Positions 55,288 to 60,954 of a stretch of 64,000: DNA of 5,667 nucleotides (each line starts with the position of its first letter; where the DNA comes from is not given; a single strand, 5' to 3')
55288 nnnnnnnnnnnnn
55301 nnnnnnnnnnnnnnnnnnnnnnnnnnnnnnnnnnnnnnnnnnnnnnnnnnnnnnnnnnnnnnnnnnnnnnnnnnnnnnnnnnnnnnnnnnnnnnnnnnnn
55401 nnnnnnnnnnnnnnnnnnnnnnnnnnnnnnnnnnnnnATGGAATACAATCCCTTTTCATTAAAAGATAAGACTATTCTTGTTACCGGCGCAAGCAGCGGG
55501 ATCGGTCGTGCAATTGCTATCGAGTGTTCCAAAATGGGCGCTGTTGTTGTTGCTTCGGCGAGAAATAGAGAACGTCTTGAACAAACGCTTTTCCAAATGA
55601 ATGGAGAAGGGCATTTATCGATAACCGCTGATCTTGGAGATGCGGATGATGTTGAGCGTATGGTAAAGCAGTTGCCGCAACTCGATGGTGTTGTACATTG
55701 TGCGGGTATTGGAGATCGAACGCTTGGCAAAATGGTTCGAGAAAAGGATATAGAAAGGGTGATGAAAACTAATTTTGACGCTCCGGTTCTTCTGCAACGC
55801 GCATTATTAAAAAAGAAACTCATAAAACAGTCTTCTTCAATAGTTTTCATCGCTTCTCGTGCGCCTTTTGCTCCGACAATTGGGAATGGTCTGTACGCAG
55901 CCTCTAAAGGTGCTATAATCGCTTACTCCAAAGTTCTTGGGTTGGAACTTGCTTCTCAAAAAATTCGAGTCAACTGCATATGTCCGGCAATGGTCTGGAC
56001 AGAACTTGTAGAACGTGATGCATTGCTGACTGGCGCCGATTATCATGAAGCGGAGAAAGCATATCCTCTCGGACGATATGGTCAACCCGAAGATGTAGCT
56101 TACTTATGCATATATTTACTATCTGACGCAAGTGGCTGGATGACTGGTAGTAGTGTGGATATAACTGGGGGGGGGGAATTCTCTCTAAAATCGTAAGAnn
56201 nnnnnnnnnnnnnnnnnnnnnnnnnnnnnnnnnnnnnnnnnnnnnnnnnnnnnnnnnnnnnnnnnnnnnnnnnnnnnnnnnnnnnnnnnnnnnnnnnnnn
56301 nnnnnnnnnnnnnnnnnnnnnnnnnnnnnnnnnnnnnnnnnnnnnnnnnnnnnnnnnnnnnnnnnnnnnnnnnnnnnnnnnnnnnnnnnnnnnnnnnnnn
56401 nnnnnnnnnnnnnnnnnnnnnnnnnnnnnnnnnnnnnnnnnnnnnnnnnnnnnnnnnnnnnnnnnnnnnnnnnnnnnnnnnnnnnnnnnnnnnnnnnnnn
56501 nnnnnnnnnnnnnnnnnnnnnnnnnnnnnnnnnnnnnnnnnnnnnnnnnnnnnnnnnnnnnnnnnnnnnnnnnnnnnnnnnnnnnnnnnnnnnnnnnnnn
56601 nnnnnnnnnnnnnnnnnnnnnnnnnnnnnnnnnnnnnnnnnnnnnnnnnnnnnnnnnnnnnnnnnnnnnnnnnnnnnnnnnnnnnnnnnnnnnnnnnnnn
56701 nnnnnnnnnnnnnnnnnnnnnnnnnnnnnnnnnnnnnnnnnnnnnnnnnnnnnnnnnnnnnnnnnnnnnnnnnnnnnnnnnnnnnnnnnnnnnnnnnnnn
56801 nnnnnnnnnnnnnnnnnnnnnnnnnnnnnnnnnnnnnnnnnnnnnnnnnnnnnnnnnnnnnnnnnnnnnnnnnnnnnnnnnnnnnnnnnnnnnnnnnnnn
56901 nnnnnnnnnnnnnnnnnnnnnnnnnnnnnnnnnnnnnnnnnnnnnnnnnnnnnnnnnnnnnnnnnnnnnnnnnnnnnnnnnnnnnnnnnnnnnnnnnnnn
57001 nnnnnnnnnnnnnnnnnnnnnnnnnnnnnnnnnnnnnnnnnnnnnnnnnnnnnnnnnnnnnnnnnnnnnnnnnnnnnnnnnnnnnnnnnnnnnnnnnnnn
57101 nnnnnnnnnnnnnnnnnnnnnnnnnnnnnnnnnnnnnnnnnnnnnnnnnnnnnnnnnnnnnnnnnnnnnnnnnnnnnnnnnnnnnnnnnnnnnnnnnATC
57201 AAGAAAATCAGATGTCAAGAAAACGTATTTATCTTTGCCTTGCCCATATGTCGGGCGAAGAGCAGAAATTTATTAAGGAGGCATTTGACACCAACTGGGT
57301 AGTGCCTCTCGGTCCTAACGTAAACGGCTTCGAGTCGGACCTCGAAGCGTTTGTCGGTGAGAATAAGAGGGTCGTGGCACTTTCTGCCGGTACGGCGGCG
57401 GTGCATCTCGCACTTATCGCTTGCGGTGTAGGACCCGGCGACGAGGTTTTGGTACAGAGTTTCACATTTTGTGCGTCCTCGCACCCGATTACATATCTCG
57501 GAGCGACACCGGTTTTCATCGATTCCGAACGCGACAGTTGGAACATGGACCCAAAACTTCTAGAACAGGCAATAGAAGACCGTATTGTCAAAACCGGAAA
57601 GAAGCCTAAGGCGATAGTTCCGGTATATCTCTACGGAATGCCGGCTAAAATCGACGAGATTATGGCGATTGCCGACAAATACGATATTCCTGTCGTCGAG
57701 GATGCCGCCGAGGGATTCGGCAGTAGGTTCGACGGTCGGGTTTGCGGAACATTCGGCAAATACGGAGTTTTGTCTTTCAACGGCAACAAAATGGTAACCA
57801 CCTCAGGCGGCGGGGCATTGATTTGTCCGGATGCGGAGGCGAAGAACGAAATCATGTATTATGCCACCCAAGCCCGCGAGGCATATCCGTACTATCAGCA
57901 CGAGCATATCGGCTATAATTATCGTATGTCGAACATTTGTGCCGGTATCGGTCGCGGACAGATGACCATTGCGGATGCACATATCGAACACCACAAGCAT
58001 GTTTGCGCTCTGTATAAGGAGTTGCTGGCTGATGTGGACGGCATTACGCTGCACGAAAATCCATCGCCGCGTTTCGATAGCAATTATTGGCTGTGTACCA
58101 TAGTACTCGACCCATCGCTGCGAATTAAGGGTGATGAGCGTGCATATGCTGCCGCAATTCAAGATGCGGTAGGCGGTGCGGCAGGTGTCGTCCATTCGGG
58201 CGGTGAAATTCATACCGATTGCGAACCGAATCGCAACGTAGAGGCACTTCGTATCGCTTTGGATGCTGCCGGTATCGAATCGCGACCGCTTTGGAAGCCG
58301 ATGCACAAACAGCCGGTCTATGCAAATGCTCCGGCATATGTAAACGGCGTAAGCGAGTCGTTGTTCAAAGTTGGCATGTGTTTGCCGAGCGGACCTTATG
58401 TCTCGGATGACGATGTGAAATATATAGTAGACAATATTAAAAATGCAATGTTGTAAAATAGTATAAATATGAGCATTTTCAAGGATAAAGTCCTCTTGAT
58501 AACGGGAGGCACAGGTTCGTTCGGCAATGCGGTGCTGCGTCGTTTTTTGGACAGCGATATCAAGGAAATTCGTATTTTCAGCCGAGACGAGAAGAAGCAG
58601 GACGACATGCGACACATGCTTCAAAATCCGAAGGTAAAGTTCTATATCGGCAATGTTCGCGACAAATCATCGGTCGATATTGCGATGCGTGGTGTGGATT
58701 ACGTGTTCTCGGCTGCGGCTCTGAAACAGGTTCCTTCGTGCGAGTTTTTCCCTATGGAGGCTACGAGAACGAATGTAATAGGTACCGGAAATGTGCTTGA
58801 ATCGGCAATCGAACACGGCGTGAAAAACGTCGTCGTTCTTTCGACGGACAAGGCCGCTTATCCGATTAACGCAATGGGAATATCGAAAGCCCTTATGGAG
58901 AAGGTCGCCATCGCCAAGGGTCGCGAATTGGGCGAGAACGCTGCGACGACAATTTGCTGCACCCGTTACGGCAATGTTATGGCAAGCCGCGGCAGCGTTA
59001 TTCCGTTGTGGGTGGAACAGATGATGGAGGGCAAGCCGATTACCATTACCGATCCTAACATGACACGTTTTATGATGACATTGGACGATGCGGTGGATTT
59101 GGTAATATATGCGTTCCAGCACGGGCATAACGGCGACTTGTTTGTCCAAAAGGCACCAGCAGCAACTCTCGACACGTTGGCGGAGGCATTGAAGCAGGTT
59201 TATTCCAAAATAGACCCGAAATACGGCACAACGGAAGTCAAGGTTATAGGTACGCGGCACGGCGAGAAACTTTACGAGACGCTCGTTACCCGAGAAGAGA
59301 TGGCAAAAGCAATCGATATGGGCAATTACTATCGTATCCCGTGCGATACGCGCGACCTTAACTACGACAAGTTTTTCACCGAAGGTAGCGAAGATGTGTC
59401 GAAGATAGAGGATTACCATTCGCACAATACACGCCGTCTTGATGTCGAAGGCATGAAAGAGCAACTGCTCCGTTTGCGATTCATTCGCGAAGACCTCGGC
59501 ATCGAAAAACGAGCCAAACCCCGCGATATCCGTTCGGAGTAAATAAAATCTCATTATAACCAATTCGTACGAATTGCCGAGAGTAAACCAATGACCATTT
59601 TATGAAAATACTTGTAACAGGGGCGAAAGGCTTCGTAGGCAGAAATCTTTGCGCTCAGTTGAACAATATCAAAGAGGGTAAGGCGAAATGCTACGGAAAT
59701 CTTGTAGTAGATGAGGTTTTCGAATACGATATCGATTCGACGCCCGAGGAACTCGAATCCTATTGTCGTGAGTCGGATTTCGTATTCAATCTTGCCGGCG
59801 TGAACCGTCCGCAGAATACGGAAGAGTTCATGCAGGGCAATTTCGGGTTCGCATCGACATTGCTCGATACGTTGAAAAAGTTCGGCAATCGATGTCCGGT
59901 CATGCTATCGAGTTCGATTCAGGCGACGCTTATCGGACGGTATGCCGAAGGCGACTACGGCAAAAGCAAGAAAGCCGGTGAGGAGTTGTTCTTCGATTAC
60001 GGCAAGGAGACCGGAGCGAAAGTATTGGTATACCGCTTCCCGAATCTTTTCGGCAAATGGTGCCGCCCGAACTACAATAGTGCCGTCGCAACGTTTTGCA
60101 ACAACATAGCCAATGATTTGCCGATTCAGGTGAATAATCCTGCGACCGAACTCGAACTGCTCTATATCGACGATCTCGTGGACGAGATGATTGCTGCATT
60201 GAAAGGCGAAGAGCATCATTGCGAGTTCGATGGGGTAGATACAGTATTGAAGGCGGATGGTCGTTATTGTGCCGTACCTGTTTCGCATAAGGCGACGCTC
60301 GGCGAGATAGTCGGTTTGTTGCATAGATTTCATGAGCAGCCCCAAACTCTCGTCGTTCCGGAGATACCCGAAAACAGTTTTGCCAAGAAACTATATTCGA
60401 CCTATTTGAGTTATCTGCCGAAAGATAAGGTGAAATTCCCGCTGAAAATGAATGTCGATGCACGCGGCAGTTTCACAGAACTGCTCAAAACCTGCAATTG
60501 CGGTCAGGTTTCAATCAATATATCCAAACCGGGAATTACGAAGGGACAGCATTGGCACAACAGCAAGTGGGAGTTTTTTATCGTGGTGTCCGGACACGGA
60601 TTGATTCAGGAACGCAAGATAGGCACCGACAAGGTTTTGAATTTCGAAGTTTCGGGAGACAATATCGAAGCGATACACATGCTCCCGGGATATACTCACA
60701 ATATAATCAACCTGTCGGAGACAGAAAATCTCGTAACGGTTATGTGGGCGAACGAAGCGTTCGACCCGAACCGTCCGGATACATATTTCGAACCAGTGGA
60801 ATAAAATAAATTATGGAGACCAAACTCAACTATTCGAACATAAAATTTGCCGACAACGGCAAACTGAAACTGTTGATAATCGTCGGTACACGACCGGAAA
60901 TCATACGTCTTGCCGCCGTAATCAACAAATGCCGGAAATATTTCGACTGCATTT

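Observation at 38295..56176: Six G homopolymers of 8 to 11 nt concentrated in an 18 kb polysaccharide locus that is otherwise about 35-40% GC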

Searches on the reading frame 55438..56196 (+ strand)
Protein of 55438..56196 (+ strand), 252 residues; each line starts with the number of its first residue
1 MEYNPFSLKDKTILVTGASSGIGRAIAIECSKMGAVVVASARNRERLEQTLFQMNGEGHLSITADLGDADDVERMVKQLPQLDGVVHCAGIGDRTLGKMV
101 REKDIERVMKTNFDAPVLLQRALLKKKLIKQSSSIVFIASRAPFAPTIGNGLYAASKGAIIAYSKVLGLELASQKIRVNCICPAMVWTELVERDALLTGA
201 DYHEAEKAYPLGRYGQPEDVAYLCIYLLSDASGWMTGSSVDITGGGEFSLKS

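Call 6: search_protein_families(library=pfam, proteins=[window:55438-56196:+])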
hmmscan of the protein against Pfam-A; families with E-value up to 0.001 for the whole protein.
window:55438-56196:+ (252 aa): 7 families
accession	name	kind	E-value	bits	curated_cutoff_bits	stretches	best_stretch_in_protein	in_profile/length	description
PF13561.12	adh_short_C2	-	1.2e-44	153.1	27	1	17-245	1-234/236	Enoyl-(Acyl carrier protein) reductase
PF00106.31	adh_short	-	2.3e-43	148.4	26.6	1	11-192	1-188/195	short chain dehydrogenase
PF08659.16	KR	-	2e-11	44.6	22.6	1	12-157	2-153/180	KR domain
PF01370.27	Epimerase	-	7.7e-09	35.7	20.9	1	13-157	1-146/240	NAD dependent epimerase/dehydratase family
PF23441.1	SDR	-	1.4e-05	25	27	1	8-245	5-254/258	SDR-like rossmann domain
PF04321.23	RmlD_sub_bind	-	3.6e-05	23.4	27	1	12-140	2-108/287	RmlD substrate binding domain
PF13460.12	NAD_binding_10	-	0.00068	20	27.2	0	17-98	1-74/184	NAD(P)H-binding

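Call 57: search_protein_families(library=ncbifam, proteins=[P0122, window:55438-56196:+], max_evalue=0.00001)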
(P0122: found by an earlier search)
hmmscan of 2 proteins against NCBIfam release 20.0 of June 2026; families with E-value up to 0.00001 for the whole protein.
P0122 (332 aa): 0 families

window:55438-56196:+ (252 aa): 220 families (the best 25 are shown)
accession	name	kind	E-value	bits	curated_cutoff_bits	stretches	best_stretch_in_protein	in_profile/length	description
NF005559.1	PRK07231.1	subfamily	3.5e-55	187.2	215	1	8-245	2-246/249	glucose 1-dehydrogenase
NF047420.2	EF_P_mod_YmfI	equivalog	5.8e-43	147.3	238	1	13-245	2-234/236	elongation factor P 5-aminopentanone reductase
NF004791.0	PRK06138.1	equivalog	6.2e-43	146.9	312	1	7-245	2-248/252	SDR family oxidoreductase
NF052558.1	MBtsdlDhBudC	equivalog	7.3e-43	146.9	270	1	9-245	2-240/250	meso-2,3-butanediol dehydrogenase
NF009466.0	PRK12826.1-2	subfamily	8.6e-43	146.6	222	1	10-246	3-244/248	3-oxoacyl-ACP reductase FabG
NF004198.0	PRK05653.1-3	equivalog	5.9e-41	140.5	296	1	7-245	4-245/248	3-oxoacyl-ACP reductase FabG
TIGR01830.1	3oxo_ACP_reduc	equivalog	1e-40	140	297.75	1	14-245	2-237/239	3-oxoacyl-[acyl-carrier-protein] reductase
NF004199.0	PRK05653.1-4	equivalog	5.6e-40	137.5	301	1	8-245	3-244/247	3-oxoacyl-ACP reductase FabG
NF004818.0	PRK06172.1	equivalog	6e-40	137.2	336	1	7-245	4-249/253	SDR family oxidoreductase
NF005893.0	PRK07856.1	equivalog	6.3e-40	137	255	1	5-247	4-242/255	SDR family oxidoreductase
NF005309.0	PRK06841.1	subfamily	7.6e-40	137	286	1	5-245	10-251/255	GolD/DthD family dehydrogenase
NF005067.0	PRK06484.1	equivalog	2.8e-39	135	713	1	9-245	8-250/524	short chain dehydrogenase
NF005467.0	PRK07060.1-5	equivalog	2.4e-38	132.1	360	1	6-245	5-241/245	SDR family oxidoreductase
NF009468.0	PRK12826.1-4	equivalog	3.5e-38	131.8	318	1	7-245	4-246/256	SDR family oxidoreductase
NF004197.0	PRK05653.1-1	equivalog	6.2e-38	130.8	332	1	7-245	4-245/249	3-oxoacyl-ACP reductase FabG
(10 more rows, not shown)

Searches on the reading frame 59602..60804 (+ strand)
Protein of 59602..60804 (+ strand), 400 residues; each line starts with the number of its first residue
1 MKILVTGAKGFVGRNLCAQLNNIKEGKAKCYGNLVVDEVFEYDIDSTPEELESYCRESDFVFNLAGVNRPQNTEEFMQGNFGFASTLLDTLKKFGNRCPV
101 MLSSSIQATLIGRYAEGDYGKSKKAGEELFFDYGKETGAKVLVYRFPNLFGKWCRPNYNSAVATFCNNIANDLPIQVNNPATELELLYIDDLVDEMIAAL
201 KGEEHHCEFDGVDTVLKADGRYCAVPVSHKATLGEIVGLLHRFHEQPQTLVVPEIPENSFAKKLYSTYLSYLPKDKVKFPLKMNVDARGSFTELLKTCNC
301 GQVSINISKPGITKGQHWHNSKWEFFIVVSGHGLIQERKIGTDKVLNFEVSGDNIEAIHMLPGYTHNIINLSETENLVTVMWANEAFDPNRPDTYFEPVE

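Call 8: search_protein_families(library=pfam, proteins=[window:59602-60804:+])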
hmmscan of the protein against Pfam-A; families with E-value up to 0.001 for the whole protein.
window:59602-60804:+ (400 aa): 4 families
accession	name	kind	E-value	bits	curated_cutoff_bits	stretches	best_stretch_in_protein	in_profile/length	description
PF14667.12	Polysacc_synt_C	-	6.2e-45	152.3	28.7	1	285-395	2-111/111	Polysaccharide biosynthesis C-terminal domain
PF01370.27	Epimerase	-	4e-18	66.1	20.9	1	3-202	1-227/240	NAD dependent epimerase/dehydratase family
PF04321.23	RmlD_sub_bind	-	8.4e-05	22.2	27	0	1-27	1-27/287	RmlD substrate binding domain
PF07993.18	NAD_binding_4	-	0.00066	19.3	20.1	0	114-151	173-209/258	Male sterility protein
